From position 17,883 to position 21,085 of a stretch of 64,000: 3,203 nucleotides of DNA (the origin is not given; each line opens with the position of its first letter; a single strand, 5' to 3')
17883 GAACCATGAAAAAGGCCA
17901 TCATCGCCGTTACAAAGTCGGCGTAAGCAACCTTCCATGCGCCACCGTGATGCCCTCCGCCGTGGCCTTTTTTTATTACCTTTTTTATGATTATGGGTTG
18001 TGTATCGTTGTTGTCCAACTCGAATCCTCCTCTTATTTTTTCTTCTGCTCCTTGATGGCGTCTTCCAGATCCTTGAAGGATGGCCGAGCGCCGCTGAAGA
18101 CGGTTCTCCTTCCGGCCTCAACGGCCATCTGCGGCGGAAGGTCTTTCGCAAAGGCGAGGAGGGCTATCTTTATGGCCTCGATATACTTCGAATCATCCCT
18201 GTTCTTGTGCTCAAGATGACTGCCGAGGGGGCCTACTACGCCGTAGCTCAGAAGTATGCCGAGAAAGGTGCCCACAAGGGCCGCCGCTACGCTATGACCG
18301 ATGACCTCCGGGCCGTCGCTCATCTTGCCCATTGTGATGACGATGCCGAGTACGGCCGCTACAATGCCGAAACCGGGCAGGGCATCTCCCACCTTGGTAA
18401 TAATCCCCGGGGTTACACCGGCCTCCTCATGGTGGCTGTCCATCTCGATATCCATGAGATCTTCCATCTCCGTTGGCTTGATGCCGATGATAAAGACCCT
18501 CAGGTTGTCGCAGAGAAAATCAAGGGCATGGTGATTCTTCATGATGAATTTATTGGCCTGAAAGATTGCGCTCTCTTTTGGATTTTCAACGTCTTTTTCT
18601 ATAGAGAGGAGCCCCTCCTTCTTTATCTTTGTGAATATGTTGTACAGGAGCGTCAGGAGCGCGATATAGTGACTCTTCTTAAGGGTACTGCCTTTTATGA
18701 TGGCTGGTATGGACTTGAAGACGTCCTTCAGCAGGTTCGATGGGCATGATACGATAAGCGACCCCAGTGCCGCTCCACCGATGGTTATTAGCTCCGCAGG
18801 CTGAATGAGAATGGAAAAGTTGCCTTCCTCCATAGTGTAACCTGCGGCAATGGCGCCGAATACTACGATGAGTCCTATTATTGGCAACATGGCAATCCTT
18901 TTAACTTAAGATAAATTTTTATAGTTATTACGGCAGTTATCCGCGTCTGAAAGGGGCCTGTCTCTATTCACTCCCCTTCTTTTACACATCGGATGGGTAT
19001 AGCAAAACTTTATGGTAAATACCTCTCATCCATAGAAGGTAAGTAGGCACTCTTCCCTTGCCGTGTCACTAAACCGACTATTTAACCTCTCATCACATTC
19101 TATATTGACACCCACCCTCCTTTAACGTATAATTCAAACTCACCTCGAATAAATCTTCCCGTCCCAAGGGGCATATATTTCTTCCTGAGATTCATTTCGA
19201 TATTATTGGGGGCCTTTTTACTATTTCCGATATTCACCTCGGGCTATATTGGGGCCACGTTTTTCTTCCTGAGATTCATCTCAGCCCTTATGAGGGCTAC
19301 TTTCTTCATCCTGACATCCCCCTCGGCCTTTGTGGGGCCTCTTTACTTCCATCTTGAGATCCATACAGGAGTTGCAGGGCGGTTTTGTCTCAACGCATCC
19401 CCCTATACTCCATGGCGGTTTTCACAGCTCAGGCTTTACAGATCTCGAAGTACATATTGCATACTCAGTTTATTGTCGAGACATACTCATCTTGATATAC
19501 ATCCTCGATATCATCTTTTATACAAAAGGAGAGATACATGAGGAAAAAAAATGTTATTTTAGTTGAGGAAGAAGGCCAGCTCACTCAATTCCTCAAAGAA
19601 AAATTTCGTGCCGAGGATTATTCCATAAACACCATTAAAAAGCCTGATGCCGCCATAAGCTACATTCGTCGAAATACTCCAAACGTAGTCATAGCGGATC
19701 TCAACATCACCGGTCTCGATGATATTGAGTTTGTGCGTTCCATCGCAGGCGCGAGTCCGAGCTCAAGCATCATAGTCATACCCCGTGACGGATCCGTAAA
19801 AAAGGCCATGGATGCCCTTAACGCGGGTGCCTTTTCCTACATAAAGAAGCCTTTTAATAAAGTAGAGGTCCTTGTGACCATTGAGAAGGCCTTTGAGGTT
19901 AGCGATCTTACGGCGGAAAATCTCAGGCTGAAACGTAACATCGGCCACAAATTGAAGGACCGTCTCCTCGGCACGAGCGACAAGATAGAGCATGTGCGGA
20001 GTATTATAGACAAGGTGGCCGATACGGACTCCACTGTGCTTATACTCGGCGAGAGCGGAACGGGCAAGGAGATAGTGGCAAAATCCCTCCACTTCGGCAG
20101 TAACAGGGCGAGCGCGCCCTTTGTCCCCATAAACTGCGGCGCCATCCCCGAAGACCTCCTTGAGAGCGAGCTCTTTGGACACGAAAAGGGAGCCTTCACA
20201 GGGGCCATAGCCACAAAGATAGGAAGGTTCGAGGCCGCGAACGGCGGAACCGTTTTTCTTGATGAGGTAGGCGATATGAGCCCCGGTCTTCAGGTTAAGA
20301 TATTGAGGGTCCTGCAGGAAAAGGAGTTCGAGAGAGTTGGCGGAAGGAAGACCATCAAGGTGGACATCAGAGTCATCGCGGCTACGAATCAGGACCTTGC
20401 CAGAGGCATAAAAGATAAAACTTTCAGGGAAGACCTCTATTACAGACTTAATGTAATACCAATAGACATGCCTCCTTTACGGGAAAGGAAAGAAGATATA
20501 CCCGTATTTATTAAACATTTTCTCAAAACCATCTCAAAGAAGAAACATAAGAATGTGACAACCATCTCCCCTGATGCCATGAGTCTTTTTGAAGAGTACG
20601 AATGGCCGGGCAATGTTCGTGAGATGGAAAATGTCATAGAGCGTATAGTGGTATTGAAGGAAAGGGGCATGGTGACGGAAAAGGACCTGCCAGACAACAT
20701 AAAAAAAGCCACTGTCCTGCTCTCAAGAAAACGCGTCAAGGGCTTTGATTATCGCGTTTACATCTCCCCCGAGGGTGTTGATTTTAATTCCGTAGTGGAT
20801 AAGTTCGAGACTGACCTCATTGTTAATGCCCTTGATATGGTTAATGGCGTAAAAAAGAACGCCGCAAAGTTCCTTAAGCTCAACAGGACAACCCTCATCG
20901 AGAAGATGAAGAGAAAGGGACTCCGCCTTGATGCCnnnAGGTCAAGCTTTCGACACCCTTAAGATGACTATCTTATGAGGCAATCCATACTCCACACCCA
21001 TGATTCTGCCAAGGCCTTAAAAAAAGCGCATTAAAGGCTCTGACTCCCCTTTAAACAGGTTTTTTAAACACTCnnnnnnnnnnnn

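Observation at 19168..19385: About 43-bp periodic degenerate tandem repeats in the 647-bp divergent region between motA and the sigma-54 master activator gene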

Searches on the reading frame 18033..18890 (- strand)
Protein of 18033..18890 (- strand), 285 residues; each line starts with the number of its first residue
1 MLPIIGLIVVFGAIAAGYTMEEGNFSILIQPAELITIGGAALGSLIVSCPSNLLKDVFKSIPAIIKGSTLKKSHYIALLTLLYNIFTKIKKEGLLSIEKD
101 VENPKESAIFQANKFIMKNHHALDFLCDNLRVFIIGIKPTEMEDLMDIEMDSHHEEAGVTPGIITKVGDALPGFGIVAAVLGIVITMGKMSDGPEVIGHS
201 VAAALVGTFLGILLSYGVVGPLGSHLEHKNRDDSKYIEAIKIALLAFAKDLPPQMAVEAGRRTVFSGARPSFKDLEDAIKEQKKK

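Call 9: search_protein_families(library=pfam, proteins=[window:18033-18890:-])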
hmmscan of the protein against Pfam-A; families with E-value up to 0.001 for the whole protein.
window:18033-18890:- (285 aa): 2 families
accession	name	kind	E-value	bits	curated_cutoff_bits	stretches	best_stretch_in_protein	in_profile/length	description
PF20560.3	MotA_N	-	1.2e-26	93.1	27.3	1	4-93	1-91/91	Motility protein A N-terminal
PF01618.21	MotA_ExbB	-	1.5e-12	47.8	22.9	1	129-237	13-125/127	MotA/TolQ/ExbB proton channel family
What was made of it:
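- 18033..18890 (-): motA coding sequence (divergent neighbour). Pfam MotA_N 1.2e-26 and MotA_ExbB 1.5e-12 (call 9). motB follows at 17221-18018.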

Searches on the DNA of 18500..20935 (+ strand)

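Call 4: search_rna_families(source=window, start=18500, end=20000, threshold=evalue, max_evalue=10, show_alignments=3)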
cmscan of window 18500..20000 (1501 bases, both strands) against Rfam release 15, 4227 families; matches with E-value up to 10: 2.
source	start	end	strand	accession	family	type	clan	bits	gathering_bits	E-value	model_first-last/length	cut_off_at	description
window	18964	19042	-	RF02854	Ysr100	Gene; sRNA;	-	16.3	47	6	1-120/120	no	Yersinia sRNA 100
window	19850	19918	+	RF02172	RFPL3-AS1_2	Gene; lncRNA;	-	11.7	40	5.4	1-71/71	no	RFPL3 antisense RNA 1 conserved region 2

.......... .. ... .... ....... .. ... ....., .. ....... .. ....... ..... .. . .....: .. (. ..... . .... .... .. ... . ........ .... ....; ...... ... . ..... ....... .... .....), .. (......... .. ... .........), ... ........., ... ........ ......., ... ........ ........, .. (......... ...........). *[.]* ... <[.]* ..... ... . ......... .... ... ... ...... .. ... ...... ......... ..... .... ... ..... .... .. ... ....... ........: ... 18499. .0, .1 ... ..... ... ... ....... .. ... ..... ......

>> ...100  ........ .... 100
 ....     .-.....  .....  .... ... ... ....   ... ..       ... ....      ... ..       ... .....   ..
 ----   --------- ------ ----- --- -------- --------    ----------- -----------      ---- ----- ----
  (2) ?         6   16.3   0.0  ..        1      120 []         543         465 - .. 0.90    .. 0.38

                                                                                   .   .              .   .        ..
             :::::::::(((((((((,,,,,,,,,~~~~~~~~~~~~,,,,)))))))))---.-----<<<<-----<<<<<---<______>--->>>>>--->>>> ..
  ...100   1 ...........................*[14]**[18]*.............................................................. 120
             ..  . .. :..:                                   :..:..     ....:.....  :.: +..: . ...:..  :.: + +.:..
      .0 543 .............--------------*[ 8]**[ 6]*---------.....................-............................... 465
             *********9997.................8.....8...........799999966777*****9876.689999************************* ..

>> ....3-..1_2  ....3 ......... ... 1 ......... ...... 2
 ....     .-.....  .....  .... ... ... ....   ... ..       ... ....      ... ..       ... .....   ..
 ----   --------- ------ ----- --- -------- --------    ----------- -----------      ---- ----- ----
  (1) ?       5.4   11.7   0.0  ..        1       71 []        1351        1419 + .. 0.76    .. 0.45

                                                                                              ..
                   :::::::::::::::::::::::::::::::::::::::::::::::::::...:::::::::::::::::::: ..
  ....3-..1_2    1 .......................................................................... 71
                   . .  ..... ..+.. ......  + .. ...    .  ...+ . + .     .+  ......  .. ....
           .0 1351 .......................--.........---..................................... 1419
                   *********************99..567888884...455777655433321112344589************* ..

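Call 82: search_rna_families(sources=[L081, L082, L083, L086, L087, L176], threshold=evalue, max_evalue=1)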
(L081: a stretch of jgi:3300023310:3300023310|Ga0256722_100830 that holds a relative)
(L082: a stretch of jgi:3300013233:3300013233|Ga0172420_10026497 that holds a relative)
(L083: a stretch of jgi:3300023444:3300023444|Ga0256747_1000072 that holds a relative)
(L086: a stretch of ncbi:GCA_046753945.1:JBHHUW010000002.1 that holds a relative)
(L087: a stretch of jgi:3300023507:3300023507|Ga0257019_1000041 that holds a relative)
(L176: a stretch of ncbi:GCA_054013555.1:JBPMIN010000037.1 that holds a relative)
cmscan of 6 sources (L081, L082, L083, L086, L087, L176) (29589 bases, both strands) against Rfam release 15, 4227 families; matches with E-value up to 1: 7.
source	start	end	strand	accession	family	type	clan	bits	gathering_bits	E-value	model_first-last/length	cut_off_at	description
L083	140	206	+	RF00514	His_leader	Cis-reg; leader;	-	34.2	49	0.046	1-126/126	no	Histidine operon leader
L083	160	271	-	RF01771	rnk_leader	Cis-reg; leader;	-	30.4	50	0.17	1-109/109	no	Enterobacteria rnk leader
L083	163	266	-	RF00514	His_leader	Cis-reg; leader;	-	29.6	49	0.4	1-126/126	no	Histidine operon leader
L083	154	206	+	RF02399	NsiR1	Gene; sRNA;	-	26.8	39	0.19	1-60/60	no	Nitrogen stress-induced RNA 1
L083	163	224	-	RF02399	NsiR1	Gene; sRNA;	-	25.9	39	0.3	1-60/60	no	Nitrogen stress-induced RNA 1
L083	139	207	+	RF00506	Thr_leader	Cis-reg; leader;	-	25.7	55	0.65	1-118/118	no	Threonine operon leader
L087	2812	2855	-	RF04220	HCV_SL588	Cis-reg;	-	24.8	79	0.74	1-81/81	no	SL588 non-coding RNA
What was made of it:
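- On CsrB/Rsm-type CsrA sponge RNA: No Rfam hit in the region up to E=10 (call 4), nor in six relatives' loci up to E=1 (call 82).
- On Any described RNA family (riboswitch, leader, small RNA): Calls 4 and 82.
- No Rfam hit was found (calls 4, 82).
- Tried and rejected: Rfam found no family in the window region or in relatives (calls 4, 82).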
